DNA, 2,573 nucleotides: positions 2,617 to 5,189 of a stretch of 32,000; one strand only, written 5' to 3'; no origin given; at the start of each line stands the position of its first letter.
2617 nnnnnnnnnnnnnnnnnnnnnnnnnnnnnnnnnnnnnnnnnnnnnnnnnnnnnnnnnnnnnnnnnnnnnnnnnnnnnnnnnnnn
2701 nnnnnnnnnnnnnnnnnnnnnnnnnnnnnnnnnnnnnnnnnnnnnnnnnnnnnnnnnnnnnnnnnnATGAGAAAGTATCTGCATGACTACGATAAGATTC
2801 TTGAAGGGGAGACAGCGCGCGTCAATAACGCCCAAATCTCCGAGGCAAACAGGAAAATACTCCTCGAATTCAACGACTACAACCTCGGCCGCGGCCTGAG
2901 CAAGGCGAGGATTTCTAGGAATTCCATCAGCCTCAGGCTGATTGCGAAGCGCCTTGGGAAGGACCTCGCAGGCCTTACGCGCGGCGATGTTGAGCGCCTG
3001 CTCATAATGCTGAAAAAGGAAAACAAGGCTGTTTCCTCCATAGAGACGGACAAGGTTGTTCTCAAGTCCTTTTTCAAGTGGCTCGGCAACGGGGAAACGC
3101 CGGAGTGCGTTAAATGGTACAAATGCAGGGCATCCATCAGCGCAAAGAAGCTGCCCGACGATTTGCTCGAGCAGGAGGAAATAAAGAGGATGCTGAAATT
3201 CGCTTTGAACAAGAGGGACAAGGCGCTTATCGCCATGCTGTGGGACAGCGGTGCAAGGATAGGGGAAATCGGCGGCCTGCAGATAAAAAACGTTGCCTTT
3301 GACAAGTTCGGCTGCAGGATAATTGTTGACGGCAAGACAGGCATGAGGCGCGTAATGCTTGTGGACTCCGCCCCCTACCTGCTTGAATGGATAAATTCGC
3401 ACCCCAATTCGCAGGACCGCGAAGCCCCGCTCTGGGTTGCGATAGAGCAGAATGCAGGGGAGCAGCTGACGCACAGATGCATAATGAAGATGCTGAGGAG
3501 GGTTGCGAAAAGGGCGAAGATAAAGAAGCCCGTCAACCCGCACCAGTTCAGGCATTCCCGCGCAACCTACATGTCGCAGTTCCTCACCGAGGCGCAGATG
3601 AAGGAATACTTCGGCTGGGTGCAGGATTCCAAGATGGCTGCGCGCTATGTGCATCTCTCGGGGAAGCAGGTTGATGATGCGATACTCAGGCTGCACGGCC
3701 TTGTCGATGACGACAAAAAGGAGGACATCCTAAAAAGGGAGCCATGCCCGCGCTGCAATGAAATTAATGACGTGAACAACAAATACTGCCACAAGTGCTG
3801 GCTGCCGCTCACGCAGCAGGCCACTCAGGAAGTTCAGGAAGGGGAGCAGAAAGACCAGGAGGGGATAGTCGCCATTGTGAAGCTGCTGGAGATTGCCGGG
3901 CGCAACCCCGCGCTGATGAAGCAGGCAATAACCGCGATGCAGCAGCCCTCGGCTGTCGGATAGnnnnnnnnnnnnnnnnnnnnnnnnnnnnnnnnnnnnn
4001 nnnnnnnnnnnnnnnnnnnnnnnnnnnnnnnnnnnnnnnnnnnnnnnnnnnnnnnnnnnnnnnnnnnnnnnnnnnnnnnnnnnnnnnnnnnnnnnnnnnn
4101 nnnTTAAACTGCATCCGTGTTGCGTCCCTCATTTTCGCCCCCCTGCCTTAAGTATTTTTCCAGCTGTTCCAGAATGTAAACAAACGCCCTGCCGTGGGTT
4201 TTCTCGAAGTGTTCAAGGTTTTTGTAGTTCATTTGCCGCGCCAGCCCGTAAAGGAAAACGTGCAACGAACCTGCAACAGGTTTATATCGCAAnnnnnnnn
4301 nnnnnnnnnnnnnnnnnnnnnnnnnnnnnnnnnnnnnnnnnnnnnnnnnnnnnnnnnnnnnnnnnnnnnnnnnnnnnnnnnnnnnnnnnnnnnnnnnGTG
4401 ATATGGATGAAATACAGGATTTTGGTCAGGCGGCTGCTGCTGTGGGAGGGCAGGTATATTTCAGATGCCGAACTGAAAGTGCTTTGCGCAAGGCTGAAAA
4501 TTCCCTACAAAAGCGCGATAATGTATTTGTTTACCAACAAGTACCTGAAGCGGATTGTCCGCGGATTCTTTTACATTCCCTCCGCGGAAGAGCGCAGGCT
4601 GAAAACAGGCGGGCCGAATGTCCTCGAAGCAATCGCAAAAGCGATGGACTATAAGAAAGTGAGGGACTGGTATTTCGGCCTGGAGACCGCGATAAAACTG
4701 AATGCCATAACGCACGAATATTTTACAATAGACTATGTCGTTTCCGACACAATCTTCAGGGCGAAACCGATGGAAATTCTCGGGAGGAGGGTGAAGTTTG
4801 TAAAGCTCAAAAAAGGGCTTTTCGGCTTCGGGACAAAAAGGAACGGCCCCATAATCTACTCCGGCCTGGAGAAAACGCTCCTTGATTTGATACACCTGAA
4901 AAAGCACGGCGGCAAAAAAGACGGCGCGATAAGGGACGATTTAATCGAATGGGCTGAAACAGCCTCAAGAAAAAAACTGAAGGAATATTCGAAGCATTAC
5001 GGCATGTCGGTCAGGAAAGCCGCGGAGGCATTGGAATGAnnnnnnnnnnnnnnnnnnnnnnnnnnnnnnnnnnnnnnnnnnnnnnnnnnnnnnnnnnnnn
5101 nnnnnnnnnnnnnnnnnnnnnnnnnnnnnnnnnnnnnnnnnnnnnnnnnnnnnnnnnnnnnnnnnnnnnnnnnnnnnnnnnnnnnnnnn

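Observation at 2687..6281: Minimal (~3.6 kb) integrative element carrying only an integrase and an AbiE toxin-antitoxin pair, inserted in tRNA-Leu(CAG)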

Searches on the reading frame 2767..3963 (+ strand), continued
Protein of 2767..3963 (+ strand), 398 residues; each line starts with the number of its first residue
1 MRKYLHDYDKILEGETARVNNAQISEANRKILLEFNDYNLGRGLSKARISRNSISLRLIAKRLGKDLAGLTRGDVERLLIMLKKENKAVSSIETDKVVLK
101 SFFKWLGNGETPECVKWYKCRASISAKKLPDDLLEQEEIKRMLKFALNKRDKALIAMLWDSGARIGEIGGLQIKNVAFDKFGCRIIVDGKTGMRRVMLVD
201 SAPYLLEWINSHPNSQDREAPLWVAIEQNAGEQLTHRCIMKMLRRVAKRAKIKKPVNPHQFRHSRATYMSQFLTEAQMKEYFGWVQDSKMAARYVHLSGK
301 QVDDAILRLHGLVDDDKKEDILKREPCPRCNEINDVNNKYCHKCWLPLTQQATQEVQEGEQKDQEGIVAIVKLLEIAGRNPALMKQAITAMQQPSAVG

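Call 63: find_related_loci(query=A2, collection=viral_contigs, flank=10000)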
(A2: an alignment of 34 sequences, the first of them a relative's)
Query A2 (398 aa) in viral_contigs; peptide patterns used: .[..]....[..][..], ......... (x = any residue, [..] = any of these).
31 stretches matched a pattern; 14 encode a relative of the query (tblastn E <= 1e-3); 14 distinct loci.
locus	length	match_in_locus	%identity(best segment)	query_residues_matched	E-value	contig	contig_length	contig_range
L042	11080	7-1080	42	5-361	3e-87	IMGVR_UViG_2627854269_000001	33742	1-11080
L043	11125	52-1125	41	18-376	3e-85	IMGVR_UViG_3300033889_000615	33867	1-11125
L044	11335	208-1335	41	4-376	1e-84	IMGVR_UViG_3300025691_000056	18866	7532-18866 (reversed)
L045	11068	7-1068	39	5-357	3e-84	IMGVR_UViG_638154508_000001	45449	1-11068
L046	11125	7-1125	41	5-376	9e-86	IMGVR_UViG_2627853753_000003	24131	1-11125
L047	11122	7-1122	37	5-381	1e-75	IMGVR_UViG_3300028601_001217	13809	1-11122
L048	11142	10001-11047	37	22-381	4e-72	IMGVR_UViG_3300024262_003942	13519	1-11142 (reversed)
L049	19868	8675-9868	33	5-392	7e-66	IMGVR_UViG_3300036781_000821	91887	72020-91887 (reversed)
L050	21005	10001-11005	34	23-363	2e-62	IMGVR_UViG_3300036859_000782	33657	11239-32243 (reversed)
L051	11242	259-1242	38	20-344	2e-61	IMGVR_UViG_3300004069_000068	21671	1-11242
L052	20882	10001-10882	33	65-357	1e-51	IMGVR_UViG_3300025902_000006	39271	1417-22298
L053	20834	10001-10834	35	79-352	4e-51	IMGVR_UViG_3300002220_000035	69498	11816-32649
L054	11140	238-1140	30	49-351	6e-33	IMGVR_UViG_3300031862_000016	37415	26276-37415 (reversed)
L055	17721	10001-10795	29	28-309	6e-32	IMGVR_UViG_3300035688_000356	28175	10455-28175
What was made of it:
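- More distant family members sit at the edge of 13-90 kb predicted proviruses (call 63).
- Tried and rejected: An alignment found only 29-42% relatives at provirus edges, without upstream DNA (call 63).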

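Call 64: find_encoding_contigs(protein=P0002, flank=10000, max_places=3)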
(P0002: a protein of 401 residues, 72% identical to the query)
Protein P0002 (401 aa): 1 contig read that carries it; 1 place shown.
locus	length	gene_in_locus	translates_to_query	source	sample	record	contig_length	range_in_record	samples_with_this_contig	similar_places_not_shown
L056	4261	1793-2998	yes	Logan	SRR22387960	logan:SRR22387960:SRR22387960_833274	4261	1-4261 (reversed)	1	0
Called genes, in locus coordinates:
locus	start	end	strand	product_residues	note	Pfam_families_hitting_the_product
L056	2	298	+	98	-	?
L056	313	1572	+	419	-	-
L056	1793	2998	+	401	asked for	PF00589:Phage_integrase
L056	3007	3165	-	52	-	-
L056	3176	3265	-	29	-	-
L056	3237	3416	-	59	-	-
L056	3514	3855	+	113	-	PF04956:TrbC, PF18895:T4SS_pilin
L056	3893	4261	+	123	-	?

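Call 65: find_encoding_contigs(protein=P0004, flank=10000, max_places=3)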
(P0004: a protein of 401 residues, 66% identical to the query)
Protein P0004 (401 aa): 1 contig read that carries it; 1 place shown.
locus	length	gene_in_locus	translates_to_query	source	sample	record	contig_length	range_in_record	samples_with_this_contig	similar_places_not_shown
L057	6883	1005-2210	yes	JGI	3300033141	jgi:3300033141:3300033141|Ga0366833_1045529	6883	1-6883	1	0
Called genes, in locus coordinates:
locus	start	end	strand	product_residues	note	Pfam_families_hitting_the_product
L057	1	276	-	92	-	?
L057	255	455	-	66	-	-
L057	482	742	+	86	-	-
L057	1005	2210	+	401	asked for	PF00589:Phage_integrase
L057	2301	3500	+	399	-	PF04556:DpnII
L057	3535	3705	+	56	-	-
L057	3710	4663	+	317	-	PF01555:N6_N4_Mtase, PF13847:Methyltransf_31, PF08241:Methyltransf_11 (faint), PF13649:Methyltransf_25 (faint), PF01555:N6_N4_Mtase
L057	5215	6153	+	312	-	-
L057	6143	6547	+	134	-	-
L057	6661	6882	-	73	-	?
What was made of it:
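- Relatives carry 5-8 kb or more of cargo, including a T4SS pilin-like gene in L056 and a restriction-modification pair in L057 (calls 64, 65).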

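Call 72: search_protein_families(library=phrogs, proteins=[L056:313-1572:+, L056:2-298:+, L056:3893-4261:+, L056:3514-3855:+], max_evalue=0.01)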
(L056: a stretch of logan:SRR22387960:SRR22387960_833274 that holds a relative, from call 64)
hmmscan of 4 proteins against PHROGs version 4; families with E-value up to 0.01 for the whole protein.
L056:313-1572:+ (419 aa): 0 families

L056:2-298:+ (98 aa): 0 families

L056:3893-4261:+ (123 aa): 0 families

L056:3514-3855:+ (113 aa): 0 families

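Call 73: search_protein_families(library=pfam, proteins=[L056:313-1572:+, L056:2-298:+, L056:3893-4261:+, L003:11224-12114:+, L003:12116-13150:-, L003:13524-14105:-, L003:14177-14812:-], max_evalue=0.01)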
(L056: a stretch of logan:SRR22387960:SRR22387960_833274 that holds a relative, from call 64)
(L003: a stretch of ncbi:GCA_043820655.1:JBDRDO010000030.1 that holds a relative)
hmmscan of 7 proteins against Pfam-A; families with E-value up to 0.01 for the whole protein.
L056:313-1572:+ (419 aa): 0 families

L056:2-298:+ (98 aa): 0 families

L056:3893-4261:+ (123 aa): 0 families

L003:11224-12114:+ (296 aa): 0 families

L003:12116-13150:- (344 aa): 0 families

L003:13524-14105:- (193 aa): 0 families

L003:14177-14812:- (211 aa): 0 families
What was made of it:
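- Tried and rejected: No Pfam or PHROG hits (calls 72, 73).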

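Call 82: search_solved_structures(query=window:2767-3963:+, max_evalue=0.00001)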
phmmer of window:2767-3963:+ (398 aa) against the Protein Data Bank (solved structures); distinct sequences matched with E-value up to 0.00001: 5.
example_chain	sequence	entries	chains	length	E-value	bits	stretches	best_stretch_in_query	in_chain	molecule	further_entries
4a8e_A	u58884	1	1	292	7.1e-19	71.4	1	69-306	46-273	PROBABLE TYROSINE RECOMBINASE XERC-LIKE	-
2a3v_A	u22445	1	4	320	5.6e-09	38.8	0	74-211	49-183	site-specific recombinase IntI4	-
1a0p_A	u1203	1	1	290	1.9e-08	37.1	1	83-297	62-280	SITE-SPECIFIC RECOMBINASE XERD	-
5dcf_A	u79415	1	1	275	8e-07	31.7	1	143-298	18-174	Tyrosine recombinase XerD,DNA translocase FtsK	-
5hxy_A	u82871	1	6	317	3.4e-06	29.6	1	133-269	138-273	Tyrosine recombinase XerA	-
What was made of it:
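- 2767..3963 (+): Tyrosine integrase, 398 aa, Xer-like catalytic domain plus a C-terminal CxxC...CxxC zinc ribbon. Identical to NCBI MFH1224211.1. Closest solved structure is P. abyssi XerA 4A8E, E=7e-19 (call 82).
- On Tyrosine recombinase / phage-integrase superfamily: XerA 4A8E, E=7e-19 (call 82).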

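Call 93: list_cluster_members(proteins=[P0001, P0002, P0003])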
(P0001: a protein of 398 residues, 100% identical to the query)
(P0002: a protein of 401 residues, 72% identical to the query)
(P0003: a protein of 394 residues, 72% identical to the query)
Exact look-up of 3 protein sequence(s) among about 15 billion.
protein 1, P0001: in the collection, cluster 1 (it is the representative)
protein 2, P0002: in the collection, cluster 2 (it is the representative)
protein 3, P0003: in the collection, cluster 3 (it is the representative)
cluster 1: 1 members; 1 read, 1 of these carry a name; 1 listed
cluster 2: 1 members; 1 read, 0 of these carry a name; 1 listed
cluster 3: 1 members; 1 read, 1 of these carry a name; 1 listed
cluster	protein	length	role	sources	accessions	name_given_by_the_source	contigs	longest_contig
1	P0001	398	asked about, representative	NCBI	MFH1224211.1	MAG: site-specific integrase [Candidatus Diapherotrites archaeon]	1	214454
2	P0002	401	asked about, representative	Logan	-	-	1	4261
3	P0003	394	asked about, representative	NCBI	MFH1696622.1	MAG: tyrosine-type recombinase/integrase [Candidatus Diapherotrites archaeon]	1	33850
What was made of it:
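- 2767..3963 (+): Accession from call 93.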

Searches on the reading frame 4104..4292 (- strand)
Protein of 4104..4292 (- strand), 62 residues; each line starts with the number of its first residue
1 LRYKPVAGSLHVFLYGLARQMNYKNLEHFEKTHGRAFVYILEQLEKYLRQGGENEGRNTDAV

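Call 10: search_protein_families(library=pfam, proteins=[window:4104-4292:-], max_evalue=0.01)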
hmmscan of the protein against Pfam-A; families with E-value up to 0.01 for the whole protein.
window:4104-4292:- (62 aa): 0 families

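Call 11: search_protein_families(library=padloc, proteins=[window:4104-4292:-], max_evalue=0.01)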
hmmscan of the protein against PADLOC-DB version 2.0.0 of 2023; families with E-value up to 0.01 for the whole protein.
window:4104-4292:- (62 aa): 0 families

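Call 54: search_protein_families(library=phrogs, proteins=[window:4104-4292:-], max_evalue=0.1)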
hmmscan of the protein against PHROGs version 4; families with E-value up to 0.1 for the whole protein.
window:4104-4292:- (62 aa): 0 families

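Call 55: search_protein_families(library=ncbifam, proteins=[window:4104-4292:-], max_evalue=0.01)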
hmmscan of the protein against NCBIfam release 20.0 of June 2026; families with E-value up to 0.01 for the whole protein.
window:4104-4292:- (62 aa): 0 families
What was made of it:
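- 4104..4232 (-): sORF-A, a conserved tiny gene: 42 aa from ATG 4232, or 62 aa from TTG 4292. No family hit (calls 10, 54, 55).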

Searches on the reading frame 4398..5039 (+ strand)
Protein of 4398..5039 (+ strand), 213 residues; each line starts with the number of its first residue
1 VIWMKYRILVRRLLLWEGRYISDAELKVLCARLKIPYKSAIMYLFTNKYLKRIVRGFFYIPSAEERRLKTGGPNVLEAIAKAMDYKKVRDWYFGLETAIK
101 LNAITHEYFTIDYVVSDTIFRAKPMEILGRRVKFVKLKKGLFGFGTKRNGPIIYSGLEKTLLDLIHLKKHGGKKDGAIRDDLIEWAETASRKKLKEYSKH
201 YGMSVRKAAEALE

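Call 10: search_protein_families(library=pfam, proteins=[window:4398-5039:+], max_evalue=0.01)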
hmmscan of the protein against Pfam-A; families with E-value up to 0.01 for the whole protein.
window:4398-5039:+ (213 aa): 0 families

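Call 11: search_protein_families(library=padloc, proteins=[window:4398-5039:+], max_evalue=0.01)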
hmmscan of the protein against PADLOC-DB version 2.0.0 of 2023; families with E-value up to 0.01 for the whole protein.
window:4398-5039:+ (213 aa): 7 families
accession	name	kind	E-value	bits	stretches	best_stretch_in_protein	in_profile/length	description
PDLC02273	AbiEi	-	3.7e-48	162.3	1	16-210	12-202/205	AbiEi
PDLC02267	AbiEi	-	5.3e-09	33.9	1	19-203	19-187/252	AbiEi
PDLC02252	AbiEi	-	2e-06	25.6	1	35-204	33-198/259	AbiEi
PDLC02241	AbiEi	-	6e-06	24.2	1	44-204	35-185/199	AbiEi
PDLC02266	AbiEi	-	6.3e-05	20.5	1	20-203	17-197/258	AbiEi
PDLC02282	AbiEi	-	9.6e-05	19.8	1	22-203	19-197/260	AbiEi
PDLC02232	AbiEi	-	0.0051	14.7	1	22-99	22-92/177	AbiEi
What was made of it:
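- Checked: AbiEi 4407-5039 (+): PADLOC, E=4e-48 (call 11).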

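Call 55: search_protein_families(library=ncbifam, proteins=[window:4407-5039:+], max_evalue=0.01)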
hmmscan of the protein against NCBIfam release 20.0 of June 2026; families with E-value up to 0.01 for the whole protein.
window:4407-5039:+ (210 aa): 0 families

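Call 81: search_solved_structures(query=window:4407-5039:+, max_evalue=0.1)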
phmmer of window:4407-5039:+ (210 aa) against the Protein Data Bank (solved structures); distinct sequences matched with E-value up to 0.1: 0.
